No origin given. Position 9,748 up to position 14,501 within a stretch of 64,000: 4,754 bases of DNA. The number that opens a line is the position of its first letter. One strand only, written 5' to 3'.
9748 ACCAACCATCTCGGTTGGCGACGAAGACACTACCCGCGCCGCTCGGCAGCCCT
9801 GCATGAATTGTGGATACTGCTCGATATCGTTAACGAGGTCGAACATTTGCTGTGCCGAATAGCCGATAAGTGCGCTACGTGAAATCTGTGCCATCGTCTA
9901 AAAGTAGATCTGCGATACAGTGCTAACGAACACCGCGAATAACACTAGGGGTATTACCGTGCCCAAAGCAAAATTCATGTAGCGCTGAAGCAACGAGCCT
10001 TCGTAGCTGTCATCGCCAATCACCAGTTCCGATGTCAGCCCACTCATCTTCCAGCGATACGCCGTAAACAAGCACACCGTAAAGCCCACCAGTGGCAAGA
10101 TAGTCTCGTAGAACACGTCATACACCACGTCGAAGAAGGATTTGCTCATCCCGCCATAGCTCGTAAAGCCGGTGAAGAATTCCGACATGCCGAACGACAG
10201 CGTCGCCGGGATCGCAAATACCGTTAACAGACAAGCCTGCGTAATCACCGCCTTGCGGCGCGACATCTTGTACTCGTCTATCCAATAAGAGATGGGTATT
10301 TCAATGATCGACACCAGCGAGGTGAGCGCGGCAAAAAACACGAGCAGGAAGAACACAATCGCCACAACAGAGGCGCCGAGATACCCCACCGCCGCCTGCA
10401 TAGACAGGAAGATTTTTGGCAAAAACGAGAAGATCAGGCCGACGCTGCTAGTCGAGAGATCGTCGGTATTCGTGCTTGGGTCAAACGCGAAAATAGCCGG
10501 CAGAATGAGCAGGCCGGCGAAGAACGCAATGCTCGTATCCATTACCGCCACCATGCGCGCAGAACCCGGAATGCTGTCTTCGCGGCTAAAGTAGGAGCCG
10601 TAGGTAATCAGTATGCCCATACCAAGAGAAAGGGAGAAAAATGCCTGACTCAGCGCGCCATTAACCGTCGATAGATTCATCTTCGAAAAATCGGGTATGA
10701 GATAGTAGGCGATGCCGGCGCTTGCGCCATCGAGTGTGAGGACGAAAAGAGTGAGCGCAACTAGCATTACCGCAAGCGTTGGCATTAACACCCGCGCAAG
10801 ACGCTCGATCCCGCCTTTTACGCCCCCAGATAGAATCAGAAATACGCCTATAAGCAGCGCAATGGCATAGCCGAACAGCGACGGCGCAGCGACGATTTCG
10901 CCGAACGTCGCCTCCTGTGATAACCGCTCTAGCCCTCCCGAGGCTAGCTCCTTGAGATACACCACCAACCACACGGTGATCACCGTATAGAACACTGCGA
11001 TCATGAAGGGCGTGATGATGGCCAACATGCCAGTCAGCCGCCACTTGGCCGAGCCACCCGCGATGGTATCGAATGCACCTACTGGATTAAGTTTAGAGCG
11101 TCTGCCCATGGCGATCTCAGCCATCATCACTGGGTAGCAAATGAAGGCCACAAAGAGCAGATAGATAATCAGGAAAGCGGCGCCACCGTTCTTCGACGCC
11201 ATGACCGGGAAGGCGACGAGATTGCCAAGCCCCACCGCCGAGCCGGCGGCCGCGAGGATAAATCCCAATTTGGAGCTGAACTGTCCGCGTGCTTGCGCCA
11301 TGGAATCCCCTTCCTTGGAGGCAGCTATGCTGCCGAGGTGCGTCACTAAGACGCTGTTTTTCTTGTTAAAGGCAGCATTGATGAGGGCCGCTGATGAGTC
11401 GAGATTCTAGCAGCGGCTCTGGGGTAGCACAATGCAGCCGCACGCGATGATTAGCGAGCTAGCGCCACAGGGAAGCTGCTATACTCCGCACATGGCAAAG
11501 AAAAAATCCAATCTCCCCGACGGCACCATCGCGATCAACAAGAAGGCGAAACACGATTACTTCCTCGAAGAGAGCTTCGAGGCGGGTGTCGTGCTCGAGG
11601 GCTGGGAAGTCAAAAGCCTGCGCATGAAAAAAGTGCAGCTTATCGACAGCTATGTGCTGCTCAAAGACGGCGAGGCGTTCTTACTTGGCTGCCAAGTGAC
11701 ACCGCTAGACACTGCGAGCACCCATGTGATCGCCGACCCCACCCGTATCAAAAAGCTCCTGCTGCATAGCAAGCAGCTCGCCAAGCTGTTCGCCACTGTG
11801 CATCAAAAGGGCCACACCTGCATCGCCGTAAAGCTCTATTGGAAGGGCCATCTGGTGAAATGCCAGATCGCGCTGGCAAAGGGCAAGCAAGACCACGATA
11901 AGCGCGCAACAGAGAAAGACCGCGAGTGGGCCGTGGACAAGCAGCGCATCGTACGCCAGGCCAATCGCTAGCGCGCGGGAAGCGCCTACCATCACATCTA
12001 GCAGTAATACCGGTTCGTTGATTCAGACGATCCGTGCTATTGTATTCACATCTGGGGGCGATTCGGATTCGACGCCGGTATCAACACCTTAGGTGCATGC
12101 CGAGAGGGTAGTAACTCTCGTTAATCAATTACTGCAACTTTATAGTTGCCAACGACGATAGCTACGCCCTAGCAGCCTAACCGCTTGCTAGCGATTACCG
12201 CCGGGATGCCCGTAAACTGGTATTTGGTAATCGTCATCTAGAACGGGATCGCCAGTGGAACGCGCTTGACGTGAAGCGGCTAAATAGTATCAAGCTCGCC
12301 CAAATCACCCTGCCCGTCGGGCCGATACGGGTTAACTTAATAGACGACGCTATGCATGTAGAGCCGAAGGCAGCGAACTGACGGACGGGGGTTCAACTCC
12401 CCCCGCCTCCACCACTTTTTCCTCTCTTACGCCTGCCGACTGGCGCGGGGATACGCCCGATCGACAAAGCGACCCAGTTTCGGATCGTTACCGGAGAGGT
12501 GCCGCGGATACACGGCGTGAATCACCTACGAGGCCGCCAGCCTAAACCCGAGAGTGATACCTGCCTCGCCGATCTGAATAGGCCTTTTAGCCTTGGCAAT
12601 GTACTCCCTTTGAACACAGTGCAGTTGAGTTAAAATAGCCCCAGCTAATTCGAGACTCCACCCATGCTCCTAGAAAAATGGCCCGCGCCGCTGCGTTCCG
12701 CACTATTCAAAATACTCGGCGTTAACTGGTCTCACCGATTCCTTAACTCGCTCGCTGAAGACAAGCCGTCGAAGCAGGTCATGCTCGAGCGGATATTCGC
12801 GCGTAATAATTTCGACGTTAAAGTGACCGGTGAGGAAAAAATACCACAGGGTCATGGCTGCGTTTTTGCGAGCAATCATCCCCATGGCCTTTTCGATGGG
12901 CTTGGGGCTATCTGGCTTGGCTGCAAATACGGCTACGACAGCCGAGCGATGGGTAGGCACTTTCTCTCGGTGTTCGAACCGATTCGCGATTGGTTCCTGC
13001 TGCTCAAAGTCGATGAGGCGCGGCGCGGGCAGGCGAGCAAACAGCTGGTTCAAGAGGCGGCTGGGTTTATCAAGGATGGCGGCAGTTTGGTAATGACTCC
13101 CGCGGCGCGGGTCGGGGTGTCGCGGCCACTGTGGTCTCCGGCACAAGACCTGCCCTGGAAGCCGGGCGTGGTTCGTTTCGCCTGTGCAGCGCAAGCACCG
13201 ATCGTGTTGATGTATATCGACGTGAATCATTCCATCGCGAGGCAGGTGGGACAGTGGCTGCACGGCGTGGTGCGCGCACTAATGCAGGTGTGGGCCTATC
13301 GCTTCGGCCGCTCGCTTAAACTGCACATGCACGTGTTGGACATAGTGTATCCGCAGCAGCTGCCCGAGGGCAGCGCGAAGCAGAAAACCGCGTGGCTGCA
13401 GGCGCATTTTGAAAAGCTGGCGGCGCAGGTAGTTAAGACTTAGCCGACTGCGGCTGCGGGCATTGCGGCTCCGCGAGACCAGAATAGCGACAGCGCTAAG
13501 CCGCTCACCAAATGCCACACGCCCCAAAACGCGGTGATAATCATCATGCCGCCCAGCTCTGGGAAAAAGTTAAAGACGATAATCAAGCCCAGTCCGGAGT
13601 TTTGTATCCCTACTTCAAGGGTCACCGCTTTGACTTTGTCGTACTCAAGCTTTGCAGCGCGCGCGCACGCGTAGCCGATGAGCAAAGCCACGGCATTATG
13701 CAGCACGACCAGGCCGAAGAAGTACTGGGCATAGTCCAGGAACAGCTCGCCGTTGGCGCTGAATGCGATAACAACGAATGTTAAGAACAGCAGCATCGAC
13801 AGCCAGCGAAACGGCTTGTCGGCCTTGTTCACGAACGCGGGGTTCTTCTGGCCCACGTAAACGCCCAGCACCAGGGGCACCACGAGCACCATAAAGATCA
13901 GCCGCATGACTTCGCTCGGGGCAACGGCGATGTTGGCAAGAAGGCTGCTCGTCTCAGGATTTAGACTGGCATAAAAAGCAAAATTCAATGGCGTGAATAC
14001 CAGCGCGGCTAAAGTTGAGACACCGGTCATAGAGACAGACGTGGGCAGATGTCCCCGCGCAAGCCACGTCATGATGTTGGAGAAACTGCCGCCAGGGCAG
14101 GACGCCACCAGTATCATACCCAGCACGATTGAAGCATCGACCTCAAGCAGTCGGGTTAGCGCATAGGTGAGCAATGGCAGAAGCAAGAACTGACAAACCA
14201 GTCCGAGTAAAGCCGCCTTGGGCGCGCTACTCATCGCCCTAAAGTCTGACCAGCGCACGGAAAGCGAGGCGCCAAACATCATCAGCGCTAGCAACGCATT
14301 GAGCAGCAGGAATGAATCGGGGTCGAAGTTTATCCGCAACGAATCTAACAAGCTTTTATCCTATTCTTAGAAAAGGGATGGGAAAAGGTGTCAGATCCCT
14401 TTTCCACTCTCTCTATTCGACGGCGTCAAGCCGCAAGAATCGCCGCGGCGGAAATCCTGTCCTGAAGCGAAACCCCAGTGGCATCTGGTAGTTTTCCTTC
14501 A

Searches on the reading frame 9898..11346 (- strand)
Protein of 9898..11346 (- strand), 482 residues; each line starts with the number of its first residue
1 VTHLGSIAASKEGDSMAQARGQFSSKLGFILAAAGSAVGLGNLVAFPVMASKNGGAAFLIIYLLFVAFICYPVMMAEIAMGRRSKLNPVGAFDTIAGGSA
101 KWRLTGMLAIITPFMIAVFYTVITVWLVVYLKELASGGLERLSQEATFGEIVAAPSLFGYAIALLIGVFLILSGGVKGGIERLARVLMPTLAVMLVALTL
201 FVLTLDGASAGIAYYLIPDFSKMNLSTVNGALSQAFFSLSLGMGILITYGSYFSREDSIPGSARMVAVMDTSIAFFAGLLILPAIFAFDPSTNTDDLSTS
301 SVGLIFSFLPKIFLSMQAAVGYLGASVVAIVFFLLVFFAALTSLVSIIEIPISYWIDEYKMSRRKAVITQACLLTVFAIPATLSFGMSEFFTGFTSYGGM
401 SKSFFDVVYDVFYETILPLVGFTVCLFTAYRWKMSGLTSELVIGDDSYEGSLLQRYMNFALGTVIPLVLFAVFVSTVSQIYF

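Call 78: search_protein_families(library=pfam, proteins=[window:9898-11346:-], max_evalue=0.000001)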
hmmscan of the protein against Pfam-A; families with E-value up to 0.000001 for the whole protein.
window:9898-11346:- (482 aa): 1 family
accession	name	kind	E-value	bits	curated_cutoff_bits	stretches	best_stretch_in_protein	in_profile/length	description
PF00209.24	SNF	-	6e-47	161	27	2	163-434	182-467/524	Sodium:neurotransmitter symporter family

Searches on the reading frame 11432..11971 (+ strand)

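Call 78: search_protein_families(library=pfam, proteins=[window:11432-11971:+], max_evalue=0.000001)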
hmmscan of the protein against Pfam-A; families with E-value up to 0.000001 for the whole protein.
window:11432-11971:+ (179 aa): 1 family
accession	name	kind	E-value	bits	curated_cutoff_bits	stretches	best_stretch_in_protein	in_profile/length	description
PF01668.23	SmpB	-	3.2e-52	176.7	27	1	33-175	1-142/143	SmpB protein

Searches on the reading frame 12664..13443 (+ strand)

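Call 78: search_protein_families(library=pfam, proteins=[window:12664-13443:+], max_evalue=0.000001)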
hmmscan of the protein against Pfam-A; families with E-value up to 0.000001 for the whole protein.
window:12664-13443:+ (259 aa): 1 family
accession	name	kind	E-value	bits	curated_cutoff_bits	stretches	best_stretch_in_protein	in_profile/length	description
PF01553.26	Acyltransferase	-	9.2e-08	32.4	23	1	52-184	2-130/132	Acyltransferase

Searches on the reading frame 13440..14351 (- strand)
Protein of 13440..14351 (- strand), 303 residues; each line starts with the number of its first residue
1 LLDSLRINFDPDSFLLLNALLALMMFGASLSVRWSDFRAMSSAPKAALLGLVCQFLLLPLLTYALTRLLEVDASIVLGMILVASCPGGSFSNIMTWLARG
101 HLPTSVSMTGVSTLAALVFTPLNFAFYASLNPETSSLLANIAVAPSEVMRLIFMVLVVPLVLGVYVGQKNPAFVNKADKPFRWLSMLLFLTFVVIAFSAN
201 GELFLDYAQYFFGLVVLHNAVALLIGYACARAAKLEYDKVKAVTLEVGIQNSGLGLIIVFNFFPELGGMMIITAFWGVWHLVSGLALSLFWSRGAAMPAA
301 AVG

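Call 78: search_protein_families(library=pfam, proteins=[window:13440-14351:-], max_evalue=0.000001)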
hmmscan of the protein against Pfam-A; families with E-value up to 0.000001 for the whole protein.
window:13440-14351:- (303 aa): 2 families
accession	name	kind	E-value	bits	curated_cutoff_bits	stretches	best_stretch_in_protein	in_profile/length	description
PF01758.21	SBF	-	7.3e-39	133.9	24.3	1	20-205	3-189/191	Sodium Bile acid symporter family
PF13593.11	SBF_like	-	5.1e-13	49.4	25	1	26-272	42-292/313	SBF-like CPA transporter family (DUF4137)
